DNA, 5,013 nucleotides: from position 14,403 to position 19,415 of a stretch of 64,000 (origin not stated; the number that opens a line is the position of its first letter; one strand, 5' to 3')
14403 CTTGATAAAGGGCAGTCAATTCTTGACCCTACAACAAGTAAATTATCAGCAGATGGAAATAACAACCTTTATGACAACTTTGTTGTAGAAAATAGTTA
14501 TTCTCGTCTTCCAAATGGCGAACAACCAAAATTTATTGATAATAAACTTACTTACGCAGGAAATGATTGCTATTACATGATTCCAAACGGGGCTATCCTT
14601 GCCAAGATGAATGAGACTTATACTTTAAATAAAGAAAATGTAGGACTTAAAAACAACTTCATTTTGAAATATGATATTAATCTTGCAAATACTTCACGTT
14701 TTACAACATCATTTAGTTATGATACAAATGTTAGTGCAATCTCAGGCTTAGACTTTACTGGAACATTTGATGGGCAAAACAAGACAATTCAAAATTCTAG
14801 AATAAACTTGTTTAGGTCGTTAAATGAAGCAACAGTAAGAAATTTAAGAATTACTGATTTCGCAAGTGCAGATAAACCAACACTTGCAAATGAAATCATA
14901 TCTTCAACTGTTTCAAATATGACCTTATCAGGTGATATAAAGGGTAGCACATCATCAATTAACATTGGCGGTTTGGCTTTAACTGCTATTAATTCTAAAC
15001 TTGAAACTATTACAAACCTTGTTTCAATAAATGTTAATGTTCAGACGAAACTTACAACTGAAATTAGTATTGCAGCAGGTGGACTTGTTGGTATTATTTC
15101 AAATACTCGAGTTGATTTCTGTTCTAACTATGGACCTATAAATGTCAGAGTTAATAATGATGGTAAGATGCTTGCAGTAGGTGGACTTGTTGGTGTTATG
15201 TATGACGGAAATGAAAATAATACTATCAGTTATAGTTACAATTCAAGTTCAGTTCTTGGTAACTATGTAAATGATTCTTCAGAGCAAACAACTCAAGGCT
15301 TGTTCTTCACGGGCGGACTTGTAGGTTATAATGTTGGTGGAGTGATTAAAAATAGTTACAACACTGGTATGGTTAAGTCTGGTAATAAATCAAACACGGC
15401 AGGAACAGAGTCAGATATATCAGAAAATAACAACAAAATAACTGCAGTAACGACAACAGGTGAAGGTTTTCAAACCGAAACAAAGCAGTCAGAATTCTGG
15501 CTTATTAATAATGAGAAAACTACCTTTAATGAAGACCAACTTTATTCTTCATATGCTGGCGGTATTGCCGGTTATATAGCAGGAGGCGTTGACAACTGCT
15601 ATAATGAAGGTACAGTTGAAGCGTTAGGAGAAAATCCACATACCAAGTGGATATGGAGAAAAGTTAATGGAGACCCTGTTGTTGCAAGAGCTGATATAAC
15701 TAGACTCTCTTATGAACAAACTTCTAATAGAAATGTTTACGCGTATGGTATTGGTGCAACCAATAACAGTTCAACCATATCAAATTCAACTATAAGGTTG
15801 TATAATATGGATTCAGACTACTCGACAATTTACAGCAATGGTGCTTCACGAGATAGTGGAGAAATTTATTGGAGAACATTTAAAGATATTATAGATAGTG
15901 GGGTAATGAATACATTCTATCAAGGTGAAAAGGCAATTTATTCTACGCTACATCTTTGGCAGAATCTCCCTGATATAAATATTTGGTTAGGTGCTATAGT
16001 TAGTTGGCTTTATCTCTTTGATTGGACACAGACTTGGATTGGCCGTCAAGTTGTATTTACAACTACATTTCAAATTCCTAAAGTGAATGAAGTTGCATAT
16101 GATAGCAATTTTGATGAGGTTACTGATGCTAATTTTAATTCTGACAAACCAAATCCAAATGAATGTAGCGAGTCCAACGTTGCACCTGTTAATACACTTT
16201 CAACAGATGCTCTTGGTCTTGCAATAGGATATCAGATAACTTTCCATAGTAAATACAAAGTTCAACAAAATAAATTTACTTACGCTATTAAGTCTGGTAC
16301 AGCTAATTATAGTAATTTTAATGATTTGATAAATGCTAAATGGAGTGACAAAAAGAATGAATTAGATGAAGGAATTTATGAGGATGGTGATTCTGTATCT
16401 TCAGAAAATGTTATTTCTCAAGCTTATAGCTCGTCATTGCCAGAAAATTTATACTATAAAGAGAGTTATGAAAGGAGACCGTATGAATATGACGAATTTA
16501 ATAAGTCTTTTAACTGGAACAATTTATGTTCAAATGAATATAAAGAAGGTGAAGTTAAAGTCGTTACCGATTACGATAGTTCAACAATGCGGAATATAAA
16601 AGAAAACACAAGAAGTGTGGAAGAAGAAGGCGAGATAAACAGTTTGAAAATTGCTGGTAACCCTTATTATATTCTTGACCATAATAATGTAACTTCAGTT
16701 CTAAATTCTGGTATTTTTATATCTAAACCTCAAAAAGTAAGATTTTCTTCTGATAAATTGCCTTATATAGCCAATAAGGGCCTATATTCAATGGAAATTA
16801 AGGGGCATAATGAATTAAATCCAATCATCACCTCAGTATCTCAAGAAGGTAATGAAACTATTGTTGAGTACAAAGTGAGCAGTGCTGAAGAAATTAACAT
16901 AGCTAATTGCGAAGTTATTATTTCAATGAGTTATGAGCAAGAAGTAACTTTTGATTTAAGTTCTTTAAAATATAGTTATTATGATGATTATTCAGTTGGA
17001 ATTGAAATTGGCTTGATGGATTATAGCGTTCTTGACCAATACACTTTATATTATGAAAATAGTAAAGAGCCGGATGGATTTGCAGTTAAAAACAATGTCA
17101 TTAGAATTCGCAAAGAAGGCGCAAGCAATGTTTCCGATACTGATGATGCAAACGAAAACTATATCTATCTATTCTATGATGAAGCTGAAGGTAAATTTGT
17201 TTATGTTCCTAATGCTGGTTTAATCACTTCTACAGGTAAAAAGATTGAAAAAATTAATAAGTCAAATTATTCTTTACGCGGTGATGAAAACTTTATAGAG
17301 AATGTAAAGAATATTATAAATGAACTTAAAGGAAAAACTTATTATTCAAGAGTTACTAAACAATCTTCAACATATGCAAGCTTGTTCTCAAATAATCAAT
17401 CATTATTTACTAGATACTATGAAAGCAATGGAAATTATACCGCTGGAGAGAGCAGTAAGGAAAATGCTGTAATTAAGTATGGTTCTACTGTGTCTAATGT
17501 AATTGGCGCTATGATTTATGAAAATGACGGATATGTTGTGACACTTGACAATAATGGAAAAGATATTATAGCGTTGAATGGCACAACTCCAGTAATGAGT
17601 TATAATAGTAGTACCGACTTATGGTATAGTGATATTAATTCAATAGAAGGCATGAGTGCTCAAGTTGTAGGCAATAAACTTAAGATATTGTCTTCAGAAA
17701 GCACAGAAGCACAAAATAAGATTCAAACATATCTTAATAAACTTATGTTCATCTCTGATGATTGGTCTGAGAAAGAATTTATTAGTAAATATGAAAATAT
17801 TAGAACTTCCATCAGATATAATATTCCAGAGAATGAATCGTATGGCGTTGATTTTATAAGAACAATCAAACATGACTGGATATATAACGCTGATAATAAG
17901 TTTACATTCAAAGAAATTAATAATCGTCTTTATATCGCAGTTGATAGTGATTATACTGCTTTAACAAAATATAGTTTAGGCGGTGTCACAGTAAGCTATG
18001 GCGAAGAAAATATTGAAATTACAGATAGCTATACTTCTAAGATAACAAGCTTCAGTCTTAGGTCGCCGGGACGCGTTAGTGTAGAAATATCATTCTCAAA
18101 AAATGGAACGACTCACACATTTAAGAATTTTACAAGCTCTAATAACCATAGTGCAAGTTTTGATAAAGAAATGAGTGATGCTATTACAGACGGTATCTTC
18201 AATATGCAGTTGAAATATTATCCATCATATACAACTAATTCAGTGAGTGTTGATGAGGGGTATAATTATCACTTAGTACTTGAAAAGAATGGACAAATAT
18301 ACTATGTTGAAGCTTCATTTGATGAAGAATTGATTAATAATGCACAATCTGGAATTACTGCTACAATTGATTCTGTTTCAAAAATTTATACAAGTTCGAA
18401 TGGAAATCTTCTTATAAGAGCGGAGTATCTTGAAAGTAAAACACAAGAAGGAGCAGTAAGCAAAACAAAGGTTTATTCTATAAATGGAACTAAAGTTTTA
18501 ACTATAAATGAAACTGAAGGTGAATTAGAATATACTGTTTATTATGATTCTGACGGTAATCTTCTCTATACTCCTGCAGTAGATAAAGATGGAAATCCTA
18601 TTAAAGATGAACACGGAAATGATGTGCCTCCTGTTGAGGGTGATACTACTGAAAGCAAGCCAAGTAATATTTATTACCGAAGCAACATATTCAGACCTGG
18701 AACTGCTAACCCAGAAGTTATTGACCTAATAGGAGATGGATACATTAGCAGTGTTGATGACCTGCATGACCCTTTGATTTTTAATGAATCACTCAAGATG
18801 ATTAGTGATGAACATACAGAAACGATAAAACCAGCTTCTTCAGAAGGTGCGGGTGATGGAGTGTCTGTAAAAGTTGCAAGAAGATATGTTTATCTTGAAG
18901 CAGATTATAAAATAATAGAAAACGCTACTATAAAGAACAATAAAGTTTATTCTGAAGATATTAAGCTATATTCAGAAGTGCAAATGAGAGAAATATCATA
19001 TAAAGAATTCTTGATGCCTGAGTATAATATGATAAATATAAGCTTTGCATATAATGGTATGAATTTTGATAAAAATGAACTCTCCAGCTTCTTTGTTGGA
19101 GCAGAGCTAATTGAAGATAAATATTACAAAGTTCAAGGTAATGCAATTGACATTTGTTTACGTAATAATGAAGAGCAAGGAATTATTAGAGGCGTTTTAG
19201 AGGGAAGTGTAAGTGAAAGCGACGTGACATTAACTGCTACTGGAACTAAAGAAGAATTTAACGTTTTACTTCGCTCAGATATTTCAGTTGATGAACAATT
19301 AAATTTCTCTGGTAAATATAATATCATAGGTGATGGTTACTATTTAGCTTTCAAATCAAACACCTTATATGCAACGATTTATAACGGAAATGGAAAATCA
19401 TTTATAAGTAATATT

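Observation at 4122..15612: Giant ORF 1 is modular: at least six GLUG-type glycine-motif blocks opened by a recurring module head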

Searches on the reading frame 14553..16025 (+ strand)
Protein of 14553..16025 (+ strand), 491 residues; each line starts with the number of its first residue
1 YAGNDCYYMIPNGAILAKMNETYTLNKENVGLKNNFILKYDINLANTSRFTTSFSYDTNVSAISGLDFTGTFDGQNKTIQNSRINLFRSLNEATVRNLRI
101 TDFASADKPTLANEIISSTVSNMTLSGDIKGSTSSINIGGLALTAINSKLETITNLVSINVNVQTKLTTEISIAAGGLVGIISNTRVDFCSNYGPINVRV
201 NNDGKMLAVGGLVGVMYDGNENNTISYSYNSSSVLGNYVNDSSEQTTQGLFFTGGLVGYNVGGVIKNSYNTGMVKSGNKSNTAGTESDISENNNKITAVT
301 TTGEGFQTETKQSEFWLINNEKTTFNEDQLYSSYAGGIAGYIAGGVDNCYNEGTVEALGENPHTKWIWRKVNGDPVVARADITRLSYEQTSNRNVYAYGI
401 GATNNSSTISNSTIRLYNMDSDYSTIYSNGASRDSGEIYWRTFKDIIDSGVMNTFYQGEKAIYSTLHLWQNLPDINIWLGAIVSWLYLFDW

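Call 7: search_protein_families(library=pfam, proteins=[window:14646-16025:+], max_evalue=10)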
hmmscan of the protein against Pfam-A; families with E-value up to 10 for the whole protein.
window:14646-16025:+ (460 aa): 2 families
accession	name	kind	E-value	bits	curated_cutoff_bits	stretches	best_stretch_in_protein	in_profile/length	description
PF07581.17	Glug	-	5.4e-05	23.8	20.5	2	222-241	5-25/28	The GLUG motif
PF05342.19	Peptidase_M26_N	-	0.023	14.3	27.7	1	36-96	182-250/250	M26 IgA1-specific Metallo-endopeptidase N-terminal region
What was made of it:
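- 14562..15635 (+): Module F (aa 4563-4920): canonical head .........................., and 4-5 rungs. Pfam GLUG 23.8 bits, above the 20.5 cutoff (call 7).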

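Call 14: find_homologous_proteins(query=window:14553-16025:+, max_evalue=0.001)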
Query window:14553-16025:+ (491 aa): 2 proteins with E <= 0.001 among 8000 candidates.
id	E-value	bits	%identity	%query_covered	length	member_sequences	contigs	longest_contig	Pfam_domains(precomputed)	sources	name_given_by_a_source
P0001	2.5e-65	239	45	76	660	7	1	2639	PF07581.18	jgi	-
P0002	5.6e-5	40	29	58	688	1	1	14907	PF07581.18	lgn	-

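Call 17: search_solved_structures(query=window:14553-16025:+, max_evalue=10, show_alignments=3)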
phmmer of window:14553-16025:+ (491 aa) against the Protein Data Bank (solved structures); distinct sequences matched with E-value up to 10: 1.
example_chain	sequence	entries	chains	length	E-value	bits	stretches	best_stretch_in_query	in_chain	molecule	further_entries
5hqh_A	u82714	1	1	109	0.99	11.4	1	119-173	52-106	Lmo2119 protein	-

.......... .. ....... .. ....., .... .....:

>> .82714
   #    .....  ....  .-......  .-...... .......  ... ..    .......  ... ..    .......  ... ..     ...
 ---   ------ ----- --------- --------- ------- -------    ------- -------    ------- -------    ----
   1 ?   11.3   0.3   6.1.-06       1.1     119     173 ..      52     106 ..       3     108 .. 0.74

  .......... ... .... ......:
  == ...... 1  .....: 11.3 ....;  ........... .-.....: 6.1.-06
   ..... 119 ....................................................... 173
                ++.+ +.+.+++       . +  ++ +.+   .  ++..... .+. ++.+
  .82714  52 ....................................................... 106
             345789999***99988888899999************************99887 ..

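Call 18: search_solved_structures(query=P0002, max_evalue=1, show_alignments=2)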
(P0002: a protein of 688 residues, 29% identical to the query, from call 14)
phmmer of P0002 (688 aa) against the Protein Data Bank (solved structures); distinct sequences matched with E-value up to 1: 4.
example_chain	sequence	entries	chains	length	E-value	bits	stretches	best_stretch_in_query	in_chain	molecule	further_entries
3n6z_A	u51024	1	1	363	3.5e-06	29.2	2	562-641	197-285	putative immunoglobulin A1 protease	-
7uvl_P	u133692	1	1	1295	0.00053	22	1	273-439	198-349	LPXTG-motif cell wall anchor domain protein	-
7uvk_A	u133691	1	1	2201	0.00072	21.5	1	273-439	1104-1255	IgA1 Protease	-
3r3c_A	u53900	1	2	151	1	11.2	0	551-617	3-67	4-hydroxybenzoyl-CoA thioesterase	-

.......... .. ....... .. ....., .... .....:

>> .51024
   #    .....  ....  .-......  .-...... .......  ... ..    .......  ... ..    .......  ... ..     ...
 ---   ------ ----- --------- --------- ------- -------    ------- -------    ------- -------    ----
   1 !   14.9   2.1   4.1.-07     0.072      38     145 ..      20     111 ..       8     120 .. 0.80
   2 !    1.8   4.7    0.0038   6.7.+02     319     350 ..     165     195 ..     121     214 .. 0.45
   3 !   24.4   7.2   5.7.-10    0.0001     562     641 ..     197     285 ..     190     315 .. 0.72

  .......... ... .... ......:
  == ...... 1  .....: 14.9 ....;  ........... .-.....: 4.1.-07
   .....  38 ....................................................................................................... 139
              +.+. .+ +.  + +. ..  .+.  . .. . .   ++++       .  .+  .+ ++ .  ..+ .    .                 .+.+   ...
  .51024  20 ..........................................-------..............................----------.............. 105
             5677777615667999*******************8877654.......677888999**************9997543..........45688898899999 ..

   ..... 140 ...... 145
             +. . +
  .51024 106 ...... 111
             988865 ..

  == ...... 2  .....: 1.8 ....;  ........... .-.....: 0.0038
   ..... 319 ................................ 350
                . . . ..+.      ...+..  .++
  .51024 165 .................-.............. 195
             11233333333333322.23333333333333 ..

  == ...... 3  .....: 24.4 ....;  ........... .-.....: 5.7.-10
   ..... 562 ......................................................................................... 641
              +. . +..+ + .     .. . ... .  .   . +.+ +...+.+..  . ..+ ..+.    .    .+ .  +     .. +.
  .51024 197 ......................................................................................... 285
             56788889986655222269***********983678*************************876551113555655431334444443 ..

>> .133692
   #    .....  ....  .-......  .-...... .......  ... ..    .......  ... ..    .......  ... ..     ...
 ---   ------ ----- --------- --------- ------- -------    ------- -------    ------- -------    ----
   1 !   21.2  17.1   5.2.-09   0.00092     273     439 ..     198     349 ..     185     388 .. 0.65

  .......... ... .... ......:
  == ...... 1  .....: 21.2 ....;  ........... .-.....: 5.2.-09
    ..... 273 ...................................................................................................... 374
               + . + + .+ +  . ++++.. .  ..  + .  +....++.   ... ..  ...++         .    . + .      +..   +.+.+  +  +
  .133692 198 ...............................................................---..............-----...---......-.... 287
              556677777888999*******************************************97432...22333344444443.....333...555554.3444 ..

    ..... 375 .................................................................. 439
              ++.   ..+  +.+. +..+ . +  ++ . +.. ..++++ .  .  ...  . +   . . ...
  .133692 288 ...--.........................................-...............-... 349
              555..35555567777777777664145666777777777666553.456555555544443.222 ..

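Call 29: search_protein_representatives(protein=window:14553-16025:+)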
Query: 491 residues. Proteins with E-value up to 0.001 (for the whole library): 56; up to 1e-10: 7; up to 1e-30: 5. The best 56 are listed.
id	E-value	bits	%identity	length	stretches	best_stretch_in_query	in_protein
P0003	0.0e+00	1065.9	100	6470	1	1-491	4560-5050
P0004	4.1e-67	243.5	48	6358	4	5-288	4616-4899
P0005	3.8e-45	171.1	44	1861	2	2-282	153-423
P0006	4.4e-39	151.1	47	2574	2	6-282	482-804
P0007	1.0e-35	140.0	41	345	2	34-283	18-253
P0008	7.4e-15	71.2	42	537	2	117-283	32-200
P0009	1.1e-11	60.7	41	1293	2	117-283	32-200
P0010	2.7e-10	56.2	35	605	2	66-281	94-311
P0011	3.4e-10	55.9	35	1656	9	158-336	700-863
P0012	4.8e-10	55.4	37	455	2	96-284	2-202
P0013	5.9e-09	51.8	50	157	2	202-281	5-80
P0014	3.2e-08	49.4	46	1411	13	332-359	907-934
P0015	4.3e-08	48.9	33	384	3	133-278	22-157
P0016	1.6e-07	47.1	40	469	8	333-357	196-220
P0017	6.9e-07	45.0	36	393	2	58-135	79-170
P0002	1.8e-05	40.3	32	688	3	8-278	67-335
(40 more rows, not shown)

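Call 31: list_cluster_members(proteins=[P0003, P0004, P0005, P0006, P0001])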
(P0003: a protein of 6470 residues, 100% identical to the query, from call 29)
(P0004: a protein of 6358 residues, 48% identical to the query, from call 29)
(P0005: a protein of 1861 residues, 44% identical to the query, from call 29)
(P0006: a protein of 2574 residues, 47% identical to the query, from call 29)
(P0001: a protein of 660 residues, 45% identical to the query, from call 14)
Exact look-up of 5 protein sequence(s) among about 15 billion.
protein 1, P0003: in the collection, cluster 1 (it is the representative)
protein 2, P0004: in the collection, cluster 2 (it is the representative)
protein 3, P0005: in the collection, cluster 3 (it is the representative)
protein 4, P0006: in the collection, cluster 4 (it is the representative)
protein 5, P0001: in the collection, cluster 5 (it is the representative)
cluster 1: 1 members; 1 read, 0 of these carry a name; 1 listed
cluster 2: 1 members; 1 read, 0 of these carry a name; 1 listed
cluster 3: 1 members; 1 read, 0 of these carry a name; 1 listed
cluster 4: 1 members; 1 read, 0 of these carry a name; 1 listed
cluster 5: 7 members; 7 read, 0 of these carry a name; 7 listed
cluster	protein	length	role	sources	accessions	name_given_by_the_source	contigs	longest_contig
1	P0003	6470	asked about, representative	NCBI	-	-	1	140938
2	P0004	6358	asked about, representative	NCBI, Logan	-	-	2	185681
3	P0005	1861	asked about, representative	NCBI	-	-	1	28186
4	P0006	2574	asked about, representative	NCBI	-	-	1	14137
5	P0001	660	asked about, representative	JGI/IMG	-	-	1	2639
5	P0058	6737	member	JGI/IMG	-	-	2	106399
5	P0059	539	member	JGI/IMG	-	-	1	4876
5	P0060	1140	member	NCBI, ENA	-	-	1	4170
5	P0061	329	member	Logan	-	-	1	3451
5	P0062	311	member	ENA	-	-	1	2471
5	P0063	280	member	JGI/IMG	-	-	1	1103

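Call 106: search_protein_families(library=ncbifam, proteins=[window:14562-16025:+], max_evalue=0.01)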
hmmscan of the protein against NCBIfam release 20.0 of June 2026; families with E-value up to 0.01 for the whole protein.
window:14562-16025:+ (488 aa): 0 families

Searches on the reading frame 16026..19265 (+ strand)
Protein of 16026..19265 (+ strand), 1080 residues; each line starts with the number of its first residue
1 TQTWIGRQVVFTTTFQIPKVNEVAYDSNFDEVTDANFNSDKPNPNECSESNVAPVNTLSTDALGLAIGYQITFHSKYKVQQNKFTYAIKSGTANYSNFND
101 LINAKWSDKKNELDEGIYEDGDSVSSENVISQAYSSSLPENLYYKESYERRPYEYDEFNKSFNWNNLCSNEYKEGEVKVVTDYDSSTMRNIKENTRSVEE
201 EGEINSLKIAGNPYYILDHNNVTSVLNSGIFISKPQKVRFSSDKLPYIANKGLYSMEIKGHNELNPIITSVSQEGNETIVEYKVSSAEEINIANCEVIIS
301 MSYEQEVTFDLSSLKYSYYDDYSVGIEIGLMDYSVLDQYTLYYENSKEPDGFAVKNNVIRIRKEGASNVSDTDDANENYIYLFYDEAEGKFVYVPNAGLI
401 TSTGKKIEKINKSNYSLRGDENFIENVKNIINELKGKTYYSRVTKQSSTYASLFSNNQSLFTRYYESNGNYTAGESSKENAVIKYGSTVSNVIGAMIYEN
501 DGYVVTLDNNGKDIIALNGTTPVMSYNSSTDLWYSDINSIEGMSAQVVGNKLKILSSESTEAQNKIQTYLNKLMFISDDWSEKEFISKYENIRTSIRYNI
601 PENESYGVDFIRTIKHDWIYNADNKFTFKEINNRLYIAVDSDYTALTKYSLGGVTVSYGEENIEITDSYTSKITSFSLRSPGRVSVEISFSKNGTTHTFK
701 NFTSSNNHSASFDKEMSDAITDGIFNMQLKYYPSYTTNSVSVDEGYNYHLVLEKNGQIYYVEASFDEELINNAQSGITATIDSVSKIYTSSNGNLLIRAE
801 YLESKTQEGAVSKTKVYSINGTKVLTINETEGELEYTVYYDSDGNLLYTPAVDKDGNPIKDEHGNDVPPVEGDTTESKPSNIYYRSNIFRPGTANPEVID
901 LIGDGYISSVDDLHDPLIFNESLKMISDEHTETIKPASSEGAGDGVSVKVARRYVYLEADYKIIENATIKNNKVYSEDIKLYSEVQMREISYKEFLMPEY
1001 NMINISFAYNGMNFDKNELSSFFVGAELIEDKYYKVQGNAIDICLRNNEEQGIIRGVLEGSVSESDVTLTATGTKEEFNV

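Call 7: search_protein_families(library=pfam, proteins=[window:16026-19265:+], max_evalue=10)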
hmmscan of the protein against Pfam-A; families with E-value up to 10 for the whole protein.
window:16026-19265:+ (1080 aa): 1 family
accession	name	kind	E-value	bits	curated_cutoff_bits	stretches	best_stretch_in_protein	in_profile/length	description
PF20579.4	LapA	-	1.5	9.7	27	1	473-566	9-96/99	LapA domain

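Call 106: search_protein_families(library=ncbifam, proteins=[window:16026-19172:+], max_evalue=0.01)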
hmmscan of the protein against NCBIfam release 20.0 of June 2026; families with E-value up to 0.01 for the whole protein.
window:16026-19172:+ (1049 aa): 0 families
